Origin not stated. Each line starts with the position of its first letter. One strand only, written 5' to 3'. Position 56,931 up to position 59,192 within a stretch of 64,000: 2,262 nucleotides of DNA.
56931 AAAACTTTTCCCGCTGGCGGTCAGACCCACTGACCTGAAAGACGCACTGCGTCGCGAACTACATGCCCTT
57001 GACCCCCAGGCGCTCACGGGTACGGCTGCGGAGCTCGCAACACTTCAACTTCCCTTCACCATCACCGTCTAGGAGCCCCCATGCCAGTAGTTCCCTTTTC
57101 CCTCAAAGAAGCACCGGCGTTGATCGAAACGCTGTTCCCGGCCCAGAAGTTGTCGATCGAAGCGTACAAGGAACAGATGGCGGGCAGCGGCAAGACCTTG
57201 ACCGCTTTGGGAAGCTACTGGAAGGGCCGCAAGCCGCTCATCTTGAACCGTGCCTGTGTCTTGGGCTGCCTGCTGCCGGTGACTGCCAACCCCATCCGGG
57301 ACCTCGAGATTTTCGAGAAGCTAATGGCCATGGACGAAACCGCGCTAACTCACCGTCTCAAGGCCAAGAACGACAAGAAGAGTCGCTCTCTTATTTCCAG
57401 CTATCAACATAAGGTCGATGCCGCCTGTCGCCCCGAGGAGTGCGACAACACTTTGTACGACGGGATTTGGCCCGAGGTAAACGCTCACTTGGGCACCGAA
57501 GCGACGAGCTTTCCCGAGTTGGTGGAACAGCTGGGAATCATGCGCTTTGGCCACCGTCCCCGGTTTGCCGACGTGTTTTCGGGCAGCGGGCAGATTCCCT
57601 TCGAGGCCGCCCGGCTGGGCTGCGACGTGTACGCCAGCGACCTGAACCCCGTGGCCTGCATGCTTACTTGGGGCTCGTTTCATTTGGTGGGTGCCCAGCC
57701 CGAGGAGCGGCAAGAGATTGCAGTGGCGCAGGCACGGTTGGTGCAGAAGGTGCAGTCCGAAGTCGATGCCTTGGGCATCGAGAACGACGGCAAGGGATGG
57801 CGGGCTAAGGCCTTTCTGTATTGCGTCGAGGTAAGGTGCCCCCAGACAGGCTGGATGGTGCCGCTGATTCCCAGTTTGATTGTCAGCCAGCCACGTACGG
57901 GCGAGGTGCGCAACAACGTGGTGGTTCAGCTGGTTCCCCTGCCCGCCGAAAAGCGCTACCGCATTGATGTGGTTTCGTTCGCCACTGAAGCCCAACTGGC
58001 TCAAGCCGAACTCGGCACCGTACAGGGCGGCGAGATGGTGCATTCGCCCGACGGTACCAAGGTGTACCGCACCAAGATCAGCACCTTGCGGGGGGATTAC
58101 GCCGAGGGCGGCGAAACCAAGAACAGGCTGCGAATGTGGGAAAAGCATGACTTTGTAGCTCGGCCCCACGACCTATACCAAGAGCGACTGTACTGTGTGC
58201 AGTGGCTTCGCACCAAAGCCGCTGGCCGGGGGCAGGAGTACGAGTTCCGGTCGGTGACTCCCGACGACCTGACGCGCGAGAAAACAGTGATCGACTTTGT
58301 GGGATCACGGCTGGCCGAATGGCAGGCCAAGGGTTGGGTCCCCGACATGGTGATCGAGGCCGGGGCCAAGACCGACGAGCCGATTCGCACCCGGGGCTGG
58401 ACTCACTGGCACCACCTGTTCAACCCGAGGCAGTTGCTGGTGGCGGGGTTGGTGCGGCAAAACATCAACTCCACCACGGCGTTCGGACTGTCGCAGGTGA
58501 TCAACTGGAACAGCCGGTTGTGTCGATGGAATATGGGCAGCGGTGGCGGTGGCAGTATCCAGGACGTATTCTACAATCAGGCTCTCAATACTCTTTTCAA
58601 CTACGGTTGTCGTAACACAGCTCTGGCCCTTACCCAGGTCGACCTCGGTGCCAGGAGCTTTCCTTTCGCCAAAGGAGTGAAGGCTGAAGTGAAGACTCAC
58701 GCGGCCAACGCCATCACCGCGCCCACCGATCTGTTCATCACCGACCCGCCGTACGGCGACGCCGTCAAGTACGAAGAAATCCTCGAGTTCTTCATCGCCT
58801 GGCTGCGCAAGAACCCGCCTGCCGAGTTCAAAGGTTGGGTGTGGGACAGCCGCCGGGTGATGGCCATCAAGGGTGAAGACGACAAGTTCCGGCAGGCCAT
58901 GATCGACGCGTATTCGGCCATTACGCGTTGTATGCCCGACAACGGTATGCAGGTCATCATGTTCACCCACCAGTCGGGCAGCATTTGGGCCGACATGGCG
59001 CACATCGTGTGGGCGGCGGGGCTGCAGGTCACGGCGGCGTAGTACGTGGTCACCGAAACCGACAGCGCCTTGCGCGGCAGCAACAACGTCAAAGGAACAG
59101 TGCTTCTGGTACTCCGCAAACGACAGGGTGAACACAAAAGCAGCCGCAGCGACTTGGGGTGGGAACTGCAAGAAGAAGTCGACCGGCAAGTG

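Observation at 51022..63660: About 11 kb lower-GC defence-type island at the 3' end of typA, followed by a diverged duplicate of the typA 3' end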

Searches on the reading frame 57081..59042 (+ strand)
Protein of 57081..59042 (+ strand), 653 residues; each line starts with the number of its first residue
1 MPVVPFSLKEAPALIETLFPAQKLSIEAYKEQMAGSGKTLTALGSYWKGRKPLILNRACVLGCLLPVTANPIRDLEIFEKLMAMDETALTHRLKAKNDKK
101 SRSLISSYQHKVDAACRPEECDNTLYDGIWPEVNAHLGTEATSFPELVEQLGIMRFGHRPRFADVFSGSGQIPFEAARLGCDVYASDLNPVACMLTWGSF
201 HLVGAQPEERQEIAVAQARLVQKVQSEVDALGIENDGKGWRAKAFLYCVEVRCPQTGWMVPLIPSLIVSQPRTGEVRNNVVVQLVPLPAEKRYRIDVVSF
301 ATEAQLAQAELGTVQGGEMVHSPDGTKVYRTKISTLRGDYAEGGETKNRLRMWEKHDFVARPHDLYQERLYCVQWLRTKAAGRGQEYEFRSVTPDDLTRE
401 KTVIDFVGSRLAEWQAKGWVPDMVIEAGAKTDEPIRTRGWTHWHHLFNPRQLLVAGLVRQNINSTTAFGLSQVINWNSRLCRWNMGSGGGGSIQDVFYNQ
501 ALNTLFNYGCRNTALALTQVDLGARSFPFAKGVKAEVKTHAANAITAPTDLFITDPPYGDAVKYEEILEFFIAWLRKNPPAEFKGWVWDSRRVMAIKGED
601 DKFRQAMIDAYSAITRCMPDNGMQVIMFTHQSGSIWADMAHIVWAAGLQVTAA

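Call 4: search_protein_families(library=pfam, proteins=[window:57081-59042:+], max_evalue=0.01)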
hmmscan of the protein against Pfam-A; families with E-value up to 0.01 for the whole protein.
window:57081-59042:+ (653 aa): 2 families
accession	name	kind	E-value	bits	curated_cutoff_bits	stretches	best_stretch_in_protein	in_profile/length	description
PF06634.17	DUF1156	-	6.3e-18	65.1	24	1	19-69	2-61/73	Protein of unknown function (DUF1156)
PF01170.24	UPF0020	-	0.00011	22.5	22.3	0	161-216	31-65/197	RMKL-like, methyltransferase domain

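Call 5: search_protein_families(library=padloc, proteins=[window:57081-59042:+], max_evalue=0.01)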
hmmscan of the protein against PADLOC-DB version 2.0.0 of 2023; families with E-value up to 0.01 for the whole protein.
window:57081-59042:+ (653 aa): 14 families
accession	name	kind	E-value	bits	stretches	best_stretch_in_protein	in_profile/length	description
PDLC02189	DUF1156_MTase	-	0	1059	1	2-653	2-651/944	-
PDLC03314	MTase_II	-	2.5e-266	884.4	1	1-653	1-651/944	Type II methyltransferase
PDLC00660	HmaB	-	2.3e-21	73.4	2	14-195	11-175/967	DNA-adenine methylase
PDLC00661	HmaB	-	2e-20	70.3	2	160-196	139-175/973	DNA-adenine methylase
PDLC02541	PglX|PglXI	-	3.6e-12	43.2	1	410-650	347-590/919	PglXI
PDLC03352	MTase_II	-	6.4e-12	42.1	1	547-577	564-594/1023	Type II methyltransferase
PDLC03233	MTase_II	-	5e-11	39.9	2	155-197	118-160/731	Type II methyltransferase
PDLC03322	MTase_II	-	7.8e-05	19.7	1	163-196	69-102/446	Type II methyltransferase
PDLC03367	MTase_II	-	0.00019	17.9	0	163-195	46-78/633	Type II methyltransferase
PDLC03312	MTase_II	-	0.0002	17.2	1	550-647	528-1227/1344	Type II methyltransferase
PDLC03319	MTase_II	-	0.00055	16.9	1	549-640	292-380/503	Type II methyltransferase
PDLC04134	mad2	-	0.00066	16.6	0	145-192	276-325/492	mads_2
PDLC03364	MTase_II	-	0.0028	14.7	0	163-196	63-96/380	Type II methyltransferase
PDLC03346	MTase_II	-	0.0063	12.2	0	549-650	608-704/1068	Type II methyltransferase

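Call 66: search_protein_representatives(protein=window:57081-59039:+)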
Query: 653 residues. Proteins with E-value up to 0.001 (for the whole library): 3000; up to 1e-10: 1345; up to 1e-30: 389. The best 150 are listed.
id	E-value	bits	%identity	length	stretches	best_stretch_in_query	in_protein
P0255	5.1e-248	841.2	60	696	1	1-652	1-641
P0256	5.2e-236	801.5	60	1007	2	106-653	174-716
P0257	6.9e-221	751.5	54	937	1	3-653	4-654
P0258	6.7e-207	705.3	62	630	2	106-565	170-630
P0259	1.7e-203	694.1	55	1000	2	106-653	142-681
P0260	3.0e-203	693.2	54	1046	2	107-651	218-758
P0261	2.4e-188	644.0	50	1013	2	103-652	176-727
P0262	2.4e-184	630.8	51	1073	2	108-653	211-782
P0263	3.2e-181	620.5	54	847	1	4-551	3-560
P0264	8.0e-181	619.2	62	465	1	3-458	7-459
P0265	1.1e-171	589.0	49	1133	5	331-652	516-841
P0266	5.2e-170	583.4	48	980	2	108-653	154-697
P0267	2.6e-168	577.8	53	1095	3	364-653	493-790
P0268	1.1e-167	575.7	48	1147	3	389-653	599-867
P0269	1.5e-167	575.3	52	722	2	108-565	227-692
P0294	4.5e-137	474.6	42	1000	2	111-651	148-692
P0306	9.6e-127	440.5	40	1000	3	394-652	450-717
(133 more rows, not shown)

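Call 88: search_protein_families(library=ncbifam, proteins=[window:57081-59039:+], max_evalue=0.00001)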
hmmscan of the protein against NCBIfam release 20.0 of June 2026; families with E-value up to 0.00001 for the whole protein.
window:57081-59039:+ (653 aa): 1 family
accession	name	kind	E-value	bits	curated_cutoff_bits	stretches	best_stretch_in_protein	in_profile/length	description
NF042963.1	DUF1156_antiphage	equivalog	2.6e-279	929.5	1000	2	106-653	131-678/960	anti-phage-associated DUF1156 domain-containing protein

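Call 92: find_encoding_contigs(protein=window:57081-59042:+, flank=3000, max_places=6)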
Protein window:57081-59042:+ (653 aa): no gene with exactly this product is on record in the collection.
